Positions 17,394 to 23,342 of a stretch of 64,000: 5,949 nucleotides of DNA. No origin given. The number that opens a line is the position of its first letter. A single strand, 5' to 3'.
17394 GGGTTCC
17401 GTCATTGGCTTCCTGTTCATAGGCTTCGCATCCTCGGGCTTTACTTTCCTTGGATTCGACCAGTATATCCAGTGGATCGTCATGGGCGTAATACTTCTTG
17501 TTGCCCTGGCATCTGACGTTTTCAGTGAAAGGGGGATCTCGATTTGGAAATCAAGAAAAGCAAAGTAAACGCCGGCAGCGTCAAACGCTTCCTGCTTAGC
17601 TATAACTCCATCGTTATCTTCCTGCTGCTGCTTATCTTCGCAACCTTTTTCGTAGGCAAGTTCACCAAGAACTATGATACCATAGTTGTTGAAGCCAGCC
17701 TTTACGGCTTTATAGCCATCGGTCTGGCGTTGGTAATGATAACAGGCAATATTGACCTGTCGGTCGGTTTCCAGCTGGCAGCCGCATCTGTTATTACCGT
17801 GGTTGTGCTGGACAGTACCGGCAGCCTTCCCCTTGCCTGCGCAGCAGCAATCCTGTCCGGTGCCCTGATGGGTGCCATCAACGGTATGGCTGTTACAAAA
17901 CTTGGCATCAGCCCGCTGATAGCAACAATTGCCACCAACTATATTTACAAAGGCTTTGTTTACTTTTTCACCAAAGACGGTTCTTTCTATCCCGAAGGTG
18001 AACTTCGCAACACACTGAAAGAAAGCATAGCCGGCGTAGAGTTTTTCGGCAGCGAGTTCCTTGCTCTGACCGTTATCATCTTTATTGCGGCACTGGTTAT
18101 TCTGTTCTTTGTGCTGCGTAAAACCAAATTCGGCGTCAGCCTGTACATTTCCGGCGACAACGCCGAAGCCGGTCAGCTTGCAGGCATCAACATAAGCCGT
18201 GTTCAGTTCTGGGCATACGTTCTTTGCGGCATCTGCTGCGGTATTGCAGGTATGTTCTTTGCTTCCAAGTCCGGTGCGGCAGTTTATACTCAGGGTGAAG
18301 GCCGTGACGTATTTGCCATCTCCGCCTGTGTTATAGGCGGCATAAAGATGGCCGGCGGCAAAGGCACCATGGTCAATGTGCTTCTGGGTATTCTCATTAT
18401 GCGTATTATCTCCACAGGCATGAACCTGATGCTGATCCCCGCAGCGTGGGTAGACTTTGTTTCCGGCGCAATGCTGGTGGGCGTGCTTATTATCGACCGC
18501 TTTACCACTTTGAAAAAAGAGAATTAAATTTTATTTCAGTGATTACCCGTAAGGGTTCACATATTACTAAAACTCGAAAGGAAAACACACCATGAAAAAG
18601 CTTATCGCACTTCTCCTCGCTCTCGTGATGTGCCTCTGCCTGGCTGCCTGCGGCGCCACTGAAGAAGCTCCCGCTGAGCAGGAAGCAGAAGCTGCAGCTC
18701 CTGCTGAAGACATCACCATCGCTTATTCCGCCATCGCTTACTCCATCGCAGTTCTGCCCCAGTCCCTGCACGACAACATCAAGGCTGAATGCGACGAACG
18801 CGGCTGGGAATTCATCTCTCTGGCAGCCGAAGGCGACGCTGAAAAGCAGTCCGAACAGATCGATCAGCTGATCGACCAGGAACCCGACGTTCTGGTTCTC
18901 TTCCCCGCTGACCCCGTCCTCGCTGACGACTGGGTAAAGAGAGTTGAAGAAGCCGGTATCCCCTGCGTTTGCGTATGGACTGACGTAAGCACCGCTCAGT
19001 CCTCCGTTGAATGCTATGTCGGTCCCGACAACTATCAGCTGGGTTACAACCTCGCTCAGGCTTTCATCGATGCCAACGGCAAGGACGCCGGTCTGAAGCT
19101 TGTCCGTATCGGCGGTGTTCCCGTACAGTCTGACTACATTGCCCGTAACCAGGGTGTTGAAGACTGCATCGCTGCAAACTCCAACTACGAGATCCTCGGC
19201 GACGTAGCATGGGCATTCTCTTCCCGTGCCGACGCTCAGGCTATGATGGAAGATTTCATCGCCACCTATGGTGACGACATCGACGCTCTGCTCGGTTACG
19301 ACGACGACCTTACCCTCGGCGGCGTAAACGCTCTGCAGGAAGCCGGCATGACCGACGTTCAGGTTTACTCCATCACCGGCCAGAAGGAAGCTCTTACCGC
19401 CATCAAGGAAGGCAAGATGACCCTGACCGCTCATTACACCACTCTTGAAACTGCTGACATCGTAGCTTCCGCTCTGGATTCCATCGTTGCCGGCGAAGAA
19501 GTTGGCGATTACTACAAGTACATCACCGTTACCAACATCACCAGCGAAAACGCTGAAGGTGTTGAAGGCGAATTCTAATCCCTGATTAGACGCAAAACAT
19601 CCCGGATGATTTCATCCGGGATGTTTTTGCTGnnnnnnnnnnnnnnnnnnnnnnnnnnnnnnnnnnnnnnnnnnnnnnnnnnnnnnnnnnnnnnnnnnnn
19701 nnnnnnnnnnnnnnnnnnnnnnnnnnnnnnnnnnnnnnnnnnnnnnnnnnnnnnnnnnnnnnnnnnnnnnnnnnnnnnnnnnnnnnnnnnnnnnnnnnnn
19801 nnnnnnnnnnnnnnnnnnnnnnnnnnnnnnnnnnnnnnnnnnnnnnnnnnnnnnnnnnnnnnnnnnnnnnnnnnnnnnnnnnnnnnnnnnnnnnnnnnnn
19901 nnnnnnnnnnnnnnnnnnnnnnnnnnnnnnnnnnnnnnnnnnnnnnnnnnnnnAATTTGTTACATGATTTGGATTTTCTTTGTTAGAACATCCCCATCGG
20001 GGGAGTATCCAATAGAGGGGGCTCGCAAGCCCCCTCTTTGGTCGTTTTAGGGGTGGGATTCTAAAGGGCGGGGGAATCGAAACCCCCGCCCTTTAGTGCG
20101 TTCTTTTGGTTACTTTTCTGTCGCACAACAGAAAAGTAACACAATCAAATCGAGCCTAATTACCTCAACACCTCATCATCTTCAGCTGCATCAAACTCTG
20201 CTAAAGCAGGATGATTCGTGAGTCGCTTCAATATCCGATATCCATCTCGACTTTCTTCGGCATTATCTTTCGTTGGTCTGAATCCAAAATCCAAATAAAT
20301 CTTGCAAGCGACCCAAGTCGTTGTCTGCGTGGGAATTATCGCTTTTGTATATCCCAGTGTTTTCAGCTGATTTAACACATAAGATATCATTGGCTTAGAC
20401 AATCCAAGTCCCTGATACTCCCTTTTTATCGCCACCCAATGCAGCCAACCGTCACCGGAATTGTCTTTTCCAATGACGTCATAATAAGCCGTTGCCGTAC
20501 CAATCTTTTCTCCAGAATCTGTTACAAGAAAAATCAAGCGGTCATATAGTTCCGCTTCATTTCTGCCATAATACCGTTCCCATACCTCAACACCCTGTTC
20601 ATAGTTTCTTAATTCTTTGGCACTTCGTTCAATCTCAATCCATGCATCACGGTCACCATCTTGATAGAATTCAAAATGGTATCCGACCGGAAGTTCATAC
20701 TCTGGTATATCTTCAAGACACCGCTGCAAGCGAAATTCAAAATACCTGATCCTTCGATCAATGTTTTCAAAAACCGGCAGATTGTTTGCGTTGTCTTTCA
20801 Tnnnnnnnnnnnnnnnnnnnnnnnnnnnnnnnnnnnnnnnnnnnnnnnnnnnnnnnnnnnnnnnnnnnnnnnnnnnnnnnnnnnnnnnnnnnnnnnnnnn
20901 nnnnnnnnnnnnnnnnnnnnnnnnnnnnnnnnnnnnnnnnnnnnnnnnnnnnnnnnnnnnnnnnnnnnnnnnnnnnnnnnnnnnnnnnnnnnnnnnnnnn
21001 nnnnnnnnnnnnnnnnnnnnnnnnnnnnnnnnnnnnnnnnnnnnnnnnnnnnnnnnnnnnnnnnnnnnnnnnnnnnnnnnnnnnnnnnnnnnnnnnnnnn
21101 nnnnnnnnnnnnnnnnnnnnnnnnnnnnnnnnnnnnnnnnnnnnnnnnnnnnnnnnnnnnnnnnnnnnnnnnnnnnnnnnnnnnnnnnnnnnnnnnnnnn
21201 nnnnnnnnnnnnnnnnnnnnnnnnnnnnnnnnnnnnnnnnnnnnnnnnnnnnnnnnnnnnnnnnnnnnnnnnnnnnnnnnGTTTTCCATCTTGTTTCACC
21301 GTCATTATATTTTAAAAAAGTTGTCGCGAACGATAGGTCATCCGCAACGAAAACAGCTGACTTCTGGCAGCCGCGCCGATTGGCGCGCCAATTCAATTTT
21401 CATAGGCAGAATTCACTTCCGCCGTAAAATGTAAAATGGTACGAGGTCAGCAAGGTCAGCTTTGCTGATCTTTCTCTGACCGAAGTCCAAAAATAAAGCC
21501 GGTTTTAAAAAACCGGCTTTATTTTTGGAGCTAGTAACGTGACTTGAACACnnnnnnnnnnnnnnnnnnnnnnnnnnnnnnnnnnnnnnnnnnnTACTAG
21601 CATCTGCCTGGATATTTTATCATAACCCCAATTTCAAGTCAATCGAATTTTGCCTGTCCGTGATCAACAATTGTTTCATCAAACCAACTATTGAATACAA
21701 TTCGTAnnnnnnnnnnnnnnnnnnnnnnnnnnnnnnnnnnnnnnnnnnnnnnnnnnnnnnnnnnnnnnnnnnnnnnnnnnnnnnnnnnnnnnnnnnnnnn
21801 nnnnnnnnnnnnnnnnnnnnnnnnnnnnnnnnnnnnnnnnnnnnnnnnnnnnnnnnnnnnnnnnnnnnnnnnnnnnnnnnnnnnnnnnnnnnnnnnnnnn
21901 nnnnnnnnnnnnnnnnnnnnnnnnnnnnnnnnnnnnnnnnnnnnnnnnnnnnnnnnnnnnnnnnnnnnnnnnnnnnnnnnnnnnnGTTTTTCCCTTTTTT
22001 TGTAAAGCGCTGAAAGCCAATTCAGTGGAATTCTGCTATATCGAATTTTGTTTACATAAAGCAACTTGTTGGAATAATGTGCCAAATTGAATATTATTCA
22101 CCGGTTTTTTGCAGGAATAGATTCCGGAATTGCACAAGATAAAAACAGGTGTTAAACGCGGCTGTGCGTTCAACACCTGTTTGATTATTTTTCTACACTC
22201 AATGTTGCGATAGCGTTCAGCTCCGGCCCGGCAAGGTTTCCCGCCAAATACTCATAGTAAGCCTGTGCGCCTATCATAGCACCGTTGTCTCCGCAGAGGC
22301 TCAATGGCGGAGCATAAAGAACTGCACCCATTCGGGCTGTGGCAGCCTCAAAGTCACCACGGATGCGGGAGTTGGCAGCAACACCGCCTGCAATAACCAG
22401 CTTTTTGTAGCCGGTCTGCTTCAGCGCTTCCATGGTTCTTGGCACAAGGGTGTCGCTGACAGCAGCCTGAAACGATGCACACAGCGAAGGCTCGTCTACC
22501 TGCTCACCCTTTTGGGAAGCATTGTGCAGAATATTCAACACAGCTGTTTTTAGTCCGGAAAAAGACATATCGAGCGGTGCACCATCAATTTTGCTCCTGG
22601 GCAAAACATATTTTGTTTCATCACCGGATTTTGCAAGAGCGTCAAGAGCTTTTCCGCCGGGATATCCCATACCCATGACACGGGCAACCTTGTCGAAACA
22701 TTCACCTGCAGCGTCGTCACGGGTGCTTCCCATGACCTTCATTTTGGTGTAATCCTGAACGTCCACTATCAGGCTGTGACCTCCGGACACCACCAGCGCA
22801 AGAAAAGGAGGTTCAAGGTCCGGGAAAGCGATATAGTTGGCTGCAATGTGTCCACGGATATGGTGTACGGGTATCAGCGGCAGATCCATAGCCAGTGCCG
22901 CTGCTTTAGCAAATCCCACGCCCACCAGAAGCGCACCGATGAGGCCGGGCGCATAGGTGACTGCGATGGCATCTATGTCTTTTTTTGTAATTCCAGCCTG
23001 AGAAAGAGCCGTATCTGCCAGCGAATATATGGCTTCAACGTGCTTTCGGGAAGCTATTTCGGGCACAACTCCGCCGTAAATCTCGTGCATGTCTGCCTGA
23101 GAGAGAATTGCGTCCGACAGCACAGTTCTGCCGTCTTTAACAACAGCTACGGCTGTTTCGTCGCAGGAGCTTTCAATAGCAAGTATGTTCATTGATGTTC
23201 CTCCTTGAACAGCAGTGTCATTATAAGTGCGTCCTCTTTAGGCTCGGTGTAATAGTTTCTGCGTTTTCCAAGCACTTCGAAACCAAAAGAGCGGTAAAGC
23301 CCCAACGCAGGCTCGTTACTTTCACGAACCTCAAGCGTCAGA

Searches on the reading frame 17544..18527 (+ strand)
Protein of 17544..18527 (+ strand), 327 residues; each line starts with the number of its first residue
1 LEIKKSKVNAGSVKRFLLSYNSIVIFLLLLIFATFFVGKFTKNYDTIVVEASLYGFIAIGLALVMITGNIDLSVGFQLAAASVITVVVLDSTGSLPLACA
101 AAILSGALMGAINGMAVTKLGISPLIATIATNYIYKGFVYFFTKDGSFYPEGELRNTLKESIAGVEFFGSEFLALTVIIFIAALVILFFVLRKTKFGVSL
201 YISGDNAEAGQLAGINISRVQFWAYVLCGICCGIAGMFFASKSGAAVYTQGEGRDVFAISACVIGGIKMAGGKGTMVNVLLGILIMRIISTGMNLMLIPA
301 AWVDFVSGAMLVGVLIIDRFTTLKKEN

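Call 92: search_protein_families(library=pfam, proteins=[window:17544-18527:+], max_evalue=1e-8)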
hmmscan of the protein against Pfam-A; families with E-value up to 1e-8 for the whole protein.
window:17544-18527:+ (327 aa): 1 family
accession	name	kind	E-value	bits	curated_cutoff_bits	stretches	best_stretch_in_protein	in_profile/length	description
PF02653.21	BPD_transp_2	-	1.5e-40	139.5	26.8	1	44-315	2-269/269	Branched-chain amino acid transport system / permease component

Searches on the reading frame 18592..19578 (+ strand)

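Call 92: search_protein_families(library=pfam, proteins=[window:18592-19578:+], max_evalue=1e-8)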
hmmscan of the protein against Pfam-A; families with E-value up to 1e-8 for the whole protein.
window:18592-19578:+ (328 aa): 2 families
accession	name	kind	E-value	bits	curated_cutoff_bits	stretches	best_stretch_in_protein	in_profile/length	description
PF13407.12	Peripla_BP_4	-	2.3e-42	145.8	35.1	1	57-303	14-258/258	Periplasmic binding protein domain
PF00532.27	Peripla_BP_1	-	9.6e-10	38.8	22.2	1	60-270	20-225/281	Periplasmic binding proteins and sugar binding domain of LacI family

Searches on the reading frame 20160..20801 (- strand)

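Call 90: search_protein_families(library=pfam, proteins=[window:20160-20801:-], max_evalue=0.00001)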
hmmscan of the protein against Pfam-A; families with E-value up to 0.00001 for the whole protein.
window:20160-20801:- (213 aa): 3 families
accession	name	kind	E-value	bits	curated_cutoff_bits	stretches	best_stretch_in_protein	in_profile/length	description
PF00583.31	Acetyltransf_1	-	9.2e-08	32.8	20.7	1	68-174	13-116/116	Acetyltransferase (GNAT) family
PF13508.13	Acetyltransf_7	-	3.1e-06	27.9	27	1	89-175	4-83/84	Acetyltransferase (GNAT) domain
PF13673.13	Acetyltransf_10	-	5.9e-06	26.7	23.6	1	69-189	8-120/128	Acetyltransferase (GNAT) domain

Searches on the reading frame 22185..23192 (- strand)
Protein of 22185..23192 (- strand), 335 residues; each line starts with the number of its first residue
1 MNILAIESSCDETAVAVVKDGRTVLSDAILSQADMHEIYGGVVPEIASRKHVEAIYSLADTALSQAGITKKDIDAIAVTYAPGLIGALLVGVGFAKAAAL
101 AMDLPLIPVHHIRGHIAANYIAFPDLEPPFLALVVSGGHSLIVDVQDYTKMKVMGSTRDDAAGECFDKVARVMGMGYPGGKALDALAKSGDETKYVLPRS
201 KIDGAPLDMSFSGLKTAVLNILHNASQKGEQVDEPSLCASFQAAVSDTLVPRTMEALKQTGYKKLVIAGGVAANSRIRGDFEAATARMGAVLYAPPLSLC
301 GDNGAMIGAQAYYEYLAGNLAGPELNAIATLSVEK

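Call 90: search_protein_families(library=pfam, proteins=[window:22185-23192:-], max_evalue=0.00001)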
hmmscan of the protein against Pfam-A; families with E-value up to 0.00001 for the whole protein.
window:22185-23192:- (335 aa): 2 families
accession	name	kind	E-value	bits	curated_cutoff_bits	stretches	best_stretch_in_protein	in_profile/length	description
PF00814.31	TsaD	-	1e-89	301.2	24.8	1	23-308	1-263/264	tRNA N6-adenosine threonylcarbamoyltransferase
PF02543.21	Carbam_trans_N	-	2.8e-07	30.7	24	0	171-309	211-344/346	Carbamoyltransferase N-terminus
